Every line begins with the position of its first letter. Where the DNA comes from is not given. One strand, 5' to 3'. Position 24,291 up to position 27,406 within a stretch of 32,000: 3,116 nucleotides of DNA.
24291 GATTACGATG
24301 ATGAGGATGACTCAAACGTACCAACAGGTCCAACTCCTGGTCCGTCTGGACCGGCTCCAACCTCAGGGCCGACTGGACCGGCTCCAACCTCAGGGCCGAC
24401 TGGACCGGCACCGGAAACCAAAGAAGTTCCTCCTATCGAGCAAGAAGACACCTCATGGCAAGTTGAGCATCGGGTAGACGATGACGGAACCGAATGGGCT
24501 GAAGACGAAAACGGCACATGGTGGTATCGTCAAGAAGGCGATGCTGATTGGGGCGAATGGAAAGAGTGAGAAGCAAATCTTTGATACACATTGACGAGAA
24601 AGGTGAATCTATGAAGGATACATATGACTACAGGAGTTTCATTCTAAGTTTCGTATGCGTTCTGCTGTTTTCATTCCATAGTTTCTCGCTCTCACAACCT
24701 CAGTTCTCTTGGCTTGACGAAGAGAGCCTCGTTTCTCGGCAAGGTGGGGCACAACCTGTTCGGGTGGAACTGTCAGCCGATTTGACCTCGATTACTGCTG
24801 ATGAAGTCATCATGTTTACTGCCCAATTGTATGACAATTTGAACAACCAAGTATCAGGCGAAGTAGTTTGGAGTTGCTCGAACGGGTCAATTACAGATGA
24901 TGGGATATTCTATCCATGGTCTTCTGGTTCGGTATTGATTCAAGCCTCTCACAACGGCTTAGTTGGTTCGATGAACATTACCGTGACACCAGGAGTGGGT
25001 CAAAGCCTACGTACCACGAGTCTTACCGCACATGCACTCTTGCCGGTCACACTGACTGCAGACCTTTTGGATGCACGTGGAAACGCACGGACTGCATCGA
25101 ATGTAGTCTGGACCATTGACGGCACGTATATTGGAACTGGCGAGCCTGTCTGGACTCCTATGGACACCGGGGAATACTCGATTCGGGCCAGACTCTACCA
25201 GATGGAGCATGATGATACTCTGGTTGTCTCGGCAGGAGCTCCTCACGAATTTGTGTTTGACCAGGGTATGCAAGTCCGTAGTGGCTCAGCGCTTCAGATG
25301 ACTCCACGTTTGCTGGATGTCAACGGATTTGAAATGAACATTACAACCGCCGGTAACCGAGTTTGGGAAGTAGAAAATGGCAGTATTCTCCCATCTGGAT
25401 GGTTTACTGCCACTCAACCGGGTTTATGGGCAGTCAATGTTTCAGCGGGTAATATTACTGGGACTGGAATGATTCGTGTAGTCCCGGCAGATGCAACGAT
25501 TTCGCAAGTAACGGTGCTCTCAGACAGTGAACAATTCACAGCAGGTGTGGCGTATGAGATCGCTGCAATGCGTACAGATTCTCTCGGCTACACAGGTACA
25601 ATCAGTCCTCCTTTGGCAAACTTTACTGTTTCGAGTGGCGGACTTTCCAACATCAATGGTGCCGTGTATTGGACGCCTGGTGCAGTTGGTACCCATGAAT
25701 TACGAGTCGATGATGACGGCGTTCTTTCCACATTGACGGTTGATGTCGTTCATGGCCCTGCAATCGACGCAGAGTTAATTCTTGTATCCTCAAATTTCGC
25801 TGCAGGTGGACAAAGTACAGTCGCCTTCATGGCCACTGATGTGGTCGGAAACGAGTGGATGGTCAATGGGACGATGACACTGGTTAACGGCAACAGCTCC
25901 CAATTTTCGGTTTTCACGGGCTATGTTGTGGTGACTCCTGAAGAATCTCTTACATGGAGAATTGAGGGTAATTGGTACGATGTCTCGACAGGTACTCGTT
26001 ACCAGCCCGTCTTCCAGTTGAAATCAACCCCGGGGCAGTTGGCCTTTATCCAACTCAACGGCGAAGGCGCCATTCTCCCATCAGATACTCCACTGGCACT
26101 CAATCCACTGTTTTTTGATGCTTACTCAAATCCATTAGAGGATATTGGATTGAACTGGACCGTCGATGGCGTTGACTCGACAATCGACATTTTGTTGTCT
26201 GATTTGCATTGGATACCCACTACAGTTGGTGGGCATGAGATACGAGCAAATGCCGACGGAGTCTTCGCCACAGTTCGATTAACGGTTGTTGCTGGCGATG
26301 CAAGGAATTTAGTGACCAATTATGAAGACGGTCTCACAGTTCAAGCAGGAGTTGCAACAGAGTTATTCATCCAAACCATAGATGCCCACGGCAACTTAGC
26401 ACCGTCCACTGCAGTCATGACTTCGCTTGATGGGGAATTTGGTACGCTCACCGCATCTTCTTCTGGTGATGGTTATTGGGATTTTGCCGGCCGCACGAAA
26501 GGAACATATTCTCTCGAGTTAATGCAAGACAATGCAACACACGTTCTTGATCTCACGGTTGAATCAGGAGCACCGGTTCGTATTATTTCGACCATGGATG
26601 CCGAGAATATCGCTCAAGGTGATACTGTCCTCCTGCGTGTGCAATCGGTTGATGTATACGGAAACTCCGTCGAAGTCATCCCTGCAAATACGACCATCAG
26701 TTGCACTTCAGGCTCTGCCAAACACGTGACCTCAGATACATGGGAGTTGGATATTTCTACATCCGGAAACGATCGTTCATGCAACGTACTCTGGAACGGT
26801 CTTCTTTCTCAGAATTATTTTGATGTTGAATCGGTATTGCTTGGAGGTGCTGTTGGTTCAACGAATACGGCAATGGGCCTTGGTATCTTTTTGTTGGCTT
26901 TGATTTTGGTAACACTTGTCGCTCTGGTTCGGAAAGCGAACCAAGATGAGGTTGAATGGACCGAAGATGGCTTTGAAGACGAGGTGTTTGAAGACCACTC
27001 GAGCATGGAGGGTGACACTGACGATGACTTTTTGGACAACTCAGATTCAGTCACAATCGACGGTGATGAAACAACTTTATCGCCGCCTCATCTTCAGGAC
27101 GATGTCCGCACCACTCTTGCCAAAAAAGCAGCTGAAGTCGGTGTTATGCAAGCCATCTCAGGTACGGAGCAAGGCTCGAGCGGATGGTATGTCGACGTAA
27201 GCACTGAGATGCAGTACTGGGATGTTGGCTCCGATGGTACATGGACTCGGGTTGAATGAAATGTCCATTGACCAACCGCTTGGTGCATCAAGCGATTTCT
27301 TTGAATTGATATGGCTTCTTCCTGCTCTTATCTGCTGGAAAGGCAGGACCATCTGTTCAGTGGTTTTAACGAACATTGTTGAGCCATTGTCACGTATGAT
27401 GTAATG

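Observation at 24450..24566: Shared Trp-rich C-terminal cytoplasmic motif on both surface proteins (second copy at 27173-27256)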

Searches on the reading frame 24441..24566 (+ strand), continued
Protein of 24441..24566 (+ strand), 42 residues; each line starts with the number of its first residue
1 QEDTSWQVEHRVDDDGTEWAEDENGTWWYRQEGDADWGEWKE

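Call 56: search_protein_families(library=pfam, alignment_id=A1, max_evalue=10)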
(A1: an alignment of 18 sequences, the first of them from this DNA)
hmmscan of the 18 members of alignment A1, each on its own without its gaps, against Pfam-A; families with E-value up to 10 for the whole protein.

A. member 1, seq(42 aa): 0 families

B. families by the number of members that match (of 18 scanned): 1 family
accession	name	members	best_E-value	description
PF01473.26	Choline_bind_1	3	0.026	Putative cell wall binding repeat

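Call 58: find_encoding_contigs(protein=P0189, flank=8000, max_places=2)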
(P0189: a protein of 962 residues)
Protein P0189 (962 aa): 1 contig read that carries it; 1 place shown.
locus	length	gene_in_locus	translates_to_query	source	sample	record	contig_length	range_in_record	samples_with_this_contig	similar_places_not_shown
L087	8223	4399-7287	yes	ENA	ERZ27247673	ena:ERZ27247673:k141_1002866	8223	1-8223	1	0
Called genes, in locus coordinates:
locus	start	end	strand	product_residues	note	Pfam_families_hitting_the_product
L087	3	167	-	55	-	?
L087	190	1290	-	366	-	-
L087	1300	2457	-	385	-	PF00092:VWA, PF13519:VWA_2, PF13768:VWA_3 (weak)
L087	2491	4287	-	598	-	PF00069:Pkinase, PF01636:APH (weak), PF17667:Pkinase_fungal (weak)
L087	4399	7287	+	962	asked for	PF00069:Pkinase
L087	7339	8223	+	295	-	?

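Call 59: find_encoding_contigs(protein=P0279, flank=8000, max_places=2)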
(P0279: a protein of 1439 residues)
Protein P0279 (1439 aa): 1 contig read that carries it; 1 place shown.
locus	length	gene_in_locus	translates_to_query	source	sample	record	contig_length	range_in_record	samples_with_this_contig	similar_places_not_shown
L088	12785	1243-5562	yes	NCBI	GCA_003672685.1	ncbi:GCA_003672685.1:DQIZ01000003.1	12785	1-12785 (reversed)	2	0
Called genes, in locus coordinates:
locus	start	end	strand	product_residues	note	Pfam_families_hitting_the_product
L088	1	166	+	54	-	?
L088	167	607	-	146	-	PF00805:Pentapeptide, PF13576:Pentapeptide_3 (weak), PF13599:Pentapeptide_4, PF00805:Pentapeptide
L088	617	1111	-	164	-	-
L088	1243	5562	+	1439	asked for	PF13517:FG-GAP_3 (faint), PF01839:FG-GAP (faint)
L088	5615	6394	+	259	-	PF09754:PAC2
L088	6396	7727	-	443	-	PF02005:TRM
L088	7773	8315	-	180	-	-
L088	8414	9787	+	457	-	PF07690:MFS_1, PF13000:Acatn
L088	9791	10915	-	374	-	PF00586:AIRS, PF02769:AIRS_C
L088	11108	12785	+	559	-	PF17207:MCM_OB, PF00493:MCM, PF01078:Mg_chelatase (faint), PF07726:AAA_3 (weak)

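Call 69: search_protein_families(library=pfam, proteins=[P0202, P0206, P0227, P0316, P0325, P0228, P0230, P0315], max_evalue=0.001)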
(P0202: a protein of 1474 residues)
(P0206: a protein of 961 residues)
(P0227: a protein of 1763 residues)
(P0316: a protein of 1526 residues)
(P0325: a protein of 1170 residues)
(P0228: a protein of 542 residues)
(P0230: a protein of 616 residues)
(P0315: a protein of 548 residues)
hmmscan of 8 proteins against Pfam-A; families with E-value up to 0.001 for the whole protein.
P0202 (1474 aa): 1 family
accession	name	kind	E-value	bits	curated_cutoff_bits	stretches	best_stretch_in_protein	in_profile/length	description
PF24517.2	CBM96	-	4.6e-17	62.8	26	1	136-302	4-162/164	Carbohydrate-binding module family 96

P0206 (961 aa): 0 families

P0227 (1763 aa): 0 families

P0316 (1526 aa): 2 families
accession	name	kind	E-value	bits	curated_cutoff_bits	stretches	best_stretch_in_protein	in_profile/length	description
PF01839.29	FG-GAP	-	2e-10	40.8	22.1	1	240-261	2-22/37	FG-GAP repeat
PF13517.12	FG-GAP_3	-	4.1e-09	37.3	26.9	2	247-309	1-60/61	FG-GAP-like repeat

P0325 (1170 aa): 2 families
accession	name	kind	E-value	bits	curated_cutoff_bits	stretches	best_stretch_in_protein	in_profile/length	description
PF02412.23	TSP_3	-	1.5e-07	31.4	25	1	543-570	1-28/36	Thrombospondin type 3 repeat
PF06739.17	SBBP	-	0.00082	19.7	20.5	0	268-296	2-31/38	Beta-propeller repeat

P0228 (542 aa): 0 families

P0230 (616 aa): 0 families

P0315 (548 aa): 0 families

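Call 70: find_related_loci(query=A1, collection=viral_contigs, flank=4000)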
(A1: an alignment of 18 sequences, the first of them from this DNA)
Query A1 (42 aa) in viral_contigs; peptide patterns used: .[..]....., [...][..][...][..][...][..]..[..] (x = any residue, [..] = any of these).
444 stretches matched a pattern, but none encodes a relative of the query by tblastn (E <= 1e-3).

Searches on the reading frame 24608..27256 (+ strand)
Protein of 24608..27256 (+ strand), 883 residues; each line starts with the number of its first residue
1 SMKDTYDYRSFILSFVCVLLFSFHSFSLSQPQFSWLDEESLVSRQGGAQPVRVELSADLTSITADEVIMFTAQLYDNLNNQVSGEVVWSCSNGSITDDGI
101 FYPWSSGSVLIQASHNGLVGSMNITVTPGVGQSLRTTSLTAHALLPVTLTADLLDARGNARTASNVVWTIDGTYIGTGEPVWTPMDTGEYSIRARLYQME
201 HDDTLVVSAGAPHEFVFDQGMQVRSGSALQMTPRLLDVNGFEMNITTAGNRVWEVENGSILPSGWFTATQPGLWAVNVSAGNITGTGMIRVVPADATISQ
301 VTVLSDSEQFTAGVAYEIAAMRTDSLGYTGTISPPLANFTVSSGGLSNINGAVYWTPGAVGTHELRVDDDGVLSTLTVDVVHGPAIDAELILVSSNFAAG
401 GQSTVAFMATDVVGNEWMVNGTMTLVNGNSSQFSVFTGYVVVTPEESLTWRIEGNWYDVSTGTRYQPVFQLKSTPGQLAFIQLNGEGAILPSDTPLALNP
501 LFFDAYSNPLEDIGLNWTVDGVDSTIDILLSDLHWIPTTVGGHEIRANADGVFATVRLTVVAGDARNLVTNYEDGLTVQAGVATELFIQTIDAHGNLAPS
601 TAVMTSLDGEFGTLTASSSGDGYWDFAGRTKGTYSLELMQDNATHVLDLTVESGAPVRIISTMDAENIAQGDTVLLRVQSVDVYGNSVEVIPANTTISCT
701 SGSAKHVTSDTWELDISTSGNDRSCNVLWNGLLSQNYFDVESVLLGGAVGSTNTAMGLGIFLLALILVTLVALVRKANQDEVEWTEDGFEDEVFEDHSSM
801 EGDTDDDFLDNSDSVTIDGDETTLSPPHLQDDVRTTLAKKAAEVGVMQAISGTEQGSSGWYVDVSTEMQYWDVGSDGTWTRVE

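Call 7: search_protein_families(library=pfam, proteins=[window:24608-27256:+], max_evalue=1)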
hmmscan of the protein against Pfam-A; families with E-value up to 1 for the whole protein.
window:24608-27256:+ (883 aa): 4 families
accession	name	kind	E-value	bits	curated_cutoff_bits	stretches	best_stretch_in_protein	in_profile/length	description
PF10731.15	Anophelin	-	6.2e-05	23.3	27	1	760-808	5-58/65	Thrombin inhibitor from mosquito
PF06832.18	BiPBP_C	-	0.00026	21.3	26.8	0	156-193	39-77/90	Penicillin-Binding Protein C-terminus Family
PF13620.12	CarboxypepD_reg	-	0.17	12.7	32.3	0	592-659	8-77/82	Carboxypeptidase regulatory-like domain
PF02369.22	Big_1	-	0.19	12.3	34.9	0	54-98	3-52/93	Bacterial Ig-like domain (group 1)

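Call 10: find_homologous_proteins(query=window:24608-27256:+)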
Query window:24608-27256:+ (883 aa): 93 proteins with E <= 0.001 among 8000 candidates.
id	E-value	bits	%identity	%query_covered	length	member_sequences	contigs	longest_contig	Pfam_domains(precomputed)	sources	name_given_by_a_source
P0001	0.0e+0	1956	99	100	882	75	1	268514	-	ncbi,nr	ncbi:hypothetical protein N9O16_00175 [Candidatus Poseidoniaceae archaeon]|nr:hypothetical protein [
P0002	0.0e+0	1752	88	100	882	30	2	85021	-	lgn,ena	-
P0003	0.0e+0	1749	88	100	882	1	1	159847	-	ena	-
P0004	0.0e+0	1746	88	100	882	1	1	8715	-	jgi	-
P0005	0.0e+0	1744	88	100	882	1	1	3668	-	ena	-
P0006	0.0e+0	1582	79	100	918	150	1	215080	-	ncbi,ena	-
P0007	0.0e+0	1564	78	100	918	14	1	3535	-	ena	-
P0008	0.0e+0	1545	77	100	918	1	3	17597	-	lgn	-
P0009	0.0e+0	1484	88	85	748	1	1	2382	-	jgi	-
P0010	0.0e+0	1407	88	80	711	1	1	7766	-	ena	-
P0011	0.0e+0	1406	71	100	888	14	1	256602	PF06832.19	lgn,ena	-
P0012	0.0e+0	1330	66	100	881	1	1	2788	-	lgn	-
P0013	0.0e+0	1326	67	98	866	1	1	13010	-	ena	-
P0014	0.0e+0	1325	67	99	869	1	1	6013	-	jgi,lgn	-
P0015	0.0e+0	1325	67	99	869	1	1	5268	-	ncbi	-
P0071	2.6e-247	842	48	99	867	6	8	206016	-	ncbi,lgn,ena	-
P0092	1.7e-130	455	33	95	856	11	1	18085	PF09134.17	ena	-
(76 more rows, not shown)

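Call 46: find_encoding_contigs(protein=P0071, flank=10000, max_places=2)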
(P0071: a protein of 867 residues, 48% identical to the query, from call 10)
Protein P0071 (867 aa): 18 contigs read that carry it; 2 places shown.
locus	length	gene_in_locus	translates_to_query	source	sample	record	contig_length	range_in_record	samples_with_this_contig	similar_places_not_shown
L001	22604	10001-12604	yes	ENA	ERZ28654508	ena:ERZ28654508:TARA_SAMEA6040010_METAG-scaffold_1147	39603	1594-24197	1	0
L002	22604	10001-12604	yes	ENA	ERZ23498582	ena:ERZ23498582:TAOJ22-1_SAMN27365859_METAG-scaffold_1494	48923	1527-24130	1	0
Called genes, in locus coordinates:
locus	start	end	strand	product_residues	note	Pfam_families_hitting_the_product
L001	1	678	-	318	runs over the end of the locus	PF03215:Rad17 (weak), PF05496:RuvB_N (faint), PF01078:Mg_chelatase (faint), PF00004:AAA, PF13173:AAA_14 (weak), PF16193:AAA_assoc_2 (faint), PF13177:DNA_pol3_delta2, PF08542:Rep_fac_C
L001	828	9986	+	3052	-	PF06848:Disaggr_repeat (faint), PF24517:CBM96 (weak), PF00688:TGFb_propeptide (faint), PF24517:CBM96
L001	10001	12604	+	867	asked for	-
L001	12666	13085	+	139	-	PF00210:Ferritin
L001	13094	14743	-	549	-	PF00324:AA_permease, PF13520:AA_permease_2, PF00036:EF-hand_1 (faint), PF13405:EF-hand_6 (faint), PF13499:EF-hand_7, PF13833:EF-hand_8 (faint)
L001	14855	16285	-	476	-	PF02900:LigB, PF01042:Ribonuc_L-PSP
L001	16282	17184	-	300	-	PF02900:LigB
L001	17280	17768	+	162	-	-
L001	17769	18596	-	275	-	PF02548:Pantoate_transf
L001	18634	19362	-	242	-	PF02190:LON_substr_bdg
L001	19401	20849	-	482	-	PF00171:Aldedh, PF05893:LuxC (weak)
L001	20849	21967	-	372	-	PF06089:Asparaginase_II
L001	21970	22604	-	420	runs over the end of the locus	-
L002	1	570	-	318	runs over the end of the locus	PF03215:Rad17 (weak), PF05496:RuvB_N (faint), PF01078:Mg_chelatase (faint), PF00004:AAA, PF13173:AAA_14 (weak), PF16193:AAA_assoc_2 (faint), PF13177:DNA_pol3_delta2, PF08542:Rep_fac_C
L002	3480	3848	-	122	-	-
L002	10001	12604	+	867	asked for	-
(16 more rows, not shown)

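Call 47: find_encoding_contigs(protein=P0092, flank=10000, max_places=2)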
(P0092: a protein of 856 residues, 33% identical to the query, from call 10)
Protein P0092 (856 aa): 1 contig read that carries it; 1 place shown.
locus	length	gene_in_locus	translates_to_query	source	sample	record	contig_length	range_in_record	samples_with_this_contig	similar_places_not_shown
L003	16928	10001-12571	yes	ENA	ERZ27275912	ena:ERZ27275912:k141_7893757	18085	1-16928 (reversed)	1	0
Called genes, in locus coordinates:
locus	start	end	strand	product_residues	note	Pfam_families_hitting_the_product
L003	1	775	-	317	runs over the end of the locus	PF00004:AAA, PF13173:AAA_14 (weak), PF16193:AAA_assoc_2 (faint), PF13177:DNA_pol3_delta2, PF21960:RCF1-5-like_lid (weak), PF25361:AAA_lid_RFC1 (weak), PF08542:Rep_fac_C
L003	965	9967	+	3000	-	PF06848:Disaggr_repeat (faint), PF24517:CBM96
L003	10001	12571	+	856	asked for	PF09134:Invasin_D3 (faint)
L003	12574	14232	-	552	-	PF00324:AA_permease, PF03845:Spore_permease (weak), PF13520:AA_permease_2, PF00036:EF-hand_1 (faint), PF13405:EF-hand_6 (faint), PF13499:EF-hand_7 (weak)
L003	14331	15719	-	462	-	PF02900:LigB, PF01042:Ribonuc_L-PSP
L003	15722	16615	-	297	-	PF02900:LigB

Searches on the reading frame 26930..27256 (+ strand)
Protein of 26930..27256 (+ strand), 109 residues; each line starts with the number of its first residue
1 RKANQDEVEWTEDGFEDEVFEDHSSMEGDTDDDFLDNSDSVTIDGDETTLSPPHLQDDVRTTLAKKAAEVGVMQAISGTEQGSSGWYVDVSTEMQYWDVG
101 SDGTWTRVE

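Call 8: search_protein_families(library=pfam, proteins=[window:26930-27256:+], max_evalue=10)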
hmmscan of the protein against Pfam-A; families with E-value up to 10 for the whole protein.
seq(109 aa): 1 family
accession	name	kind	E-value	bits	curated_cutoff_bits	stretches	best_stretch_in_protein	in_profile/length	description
PF10731.15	Anophelin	-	0.65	10.5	27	1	4-34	27-58/65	Thrombin inhibitor from mosquito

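Call 53: search_protein_families(library=ncbifam, proteins=[window:26930-27256:+], max_evalue=10)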
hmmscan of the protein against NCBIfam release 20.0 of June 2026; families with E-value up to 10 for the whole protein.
seq(109 aa): 0 families
